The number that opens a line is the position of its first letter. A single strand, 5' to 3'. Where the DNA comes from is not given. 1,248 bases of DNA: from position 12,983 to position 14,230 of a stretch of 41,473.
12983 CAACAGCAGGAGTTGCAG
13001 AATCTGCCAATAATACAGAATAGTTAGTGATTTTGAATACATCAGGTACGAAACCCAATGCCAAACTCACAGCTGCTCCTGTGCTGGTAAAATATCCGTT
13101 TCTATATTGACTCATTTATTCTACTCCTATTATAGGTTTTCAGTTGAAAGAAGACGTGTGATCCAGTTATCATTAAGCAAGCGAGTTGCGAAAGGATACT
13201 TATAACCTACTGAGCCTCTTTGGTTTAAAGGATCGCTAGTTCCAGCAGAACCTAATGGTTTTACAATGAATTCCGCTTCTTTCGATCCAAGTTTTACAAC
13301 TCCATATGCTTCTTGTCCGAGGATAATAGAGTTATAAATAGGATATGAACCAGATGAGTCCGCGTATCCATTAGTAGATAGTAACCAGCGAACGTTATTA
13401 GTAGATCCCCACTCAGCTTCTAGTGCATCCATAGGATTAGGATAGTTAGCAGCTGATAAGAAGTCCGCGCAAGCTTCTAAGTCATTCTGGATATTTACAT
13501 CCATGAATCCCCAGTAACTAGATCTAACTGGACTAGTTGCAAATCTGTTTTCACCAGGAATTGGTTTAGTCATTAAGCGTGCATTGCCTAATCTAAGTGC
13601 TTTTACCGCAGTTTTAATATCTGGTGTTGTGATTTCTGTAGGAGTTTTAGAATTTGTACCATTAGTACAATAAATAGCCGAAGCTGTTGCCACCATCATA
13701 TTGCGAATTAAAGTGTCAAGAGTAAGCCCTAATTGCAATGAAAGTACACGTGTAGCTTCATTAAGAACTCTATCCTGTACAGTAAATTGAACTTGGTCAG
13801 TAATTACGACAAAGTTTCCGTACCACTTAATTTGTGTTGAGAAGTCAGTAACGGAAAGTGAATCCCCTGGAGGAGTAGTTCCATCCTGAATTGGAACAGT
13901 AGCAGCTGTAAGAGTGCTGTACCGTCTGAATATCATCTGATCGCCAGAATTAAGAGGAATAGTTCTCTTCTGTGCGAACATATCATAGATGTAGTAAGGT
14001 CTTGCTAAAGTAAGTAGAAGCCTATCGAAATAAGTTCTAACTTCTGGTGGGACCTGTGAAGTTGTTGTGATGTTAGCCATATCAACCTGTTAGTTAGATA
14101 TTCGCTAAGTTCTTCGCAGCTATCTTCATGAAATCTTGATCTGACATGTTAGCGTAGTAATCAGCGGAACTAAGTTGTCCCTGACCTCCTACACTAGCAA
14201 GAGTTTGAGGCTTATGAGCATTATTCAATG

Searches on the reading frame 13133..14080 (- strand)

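Call 26: search_protein_families(library=phrogs, proteins=[window:13133-14080:-], max_evalue=0.001)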
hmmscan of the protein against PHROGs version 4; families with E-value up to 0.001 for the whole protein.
window:13133-14080:- (316 aa): 1 family
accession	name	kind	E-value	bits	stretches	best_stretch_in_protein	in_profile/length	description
phrog_1357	-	head and packaging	1.4e-45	156.8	1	3-312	22-344/356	major head protein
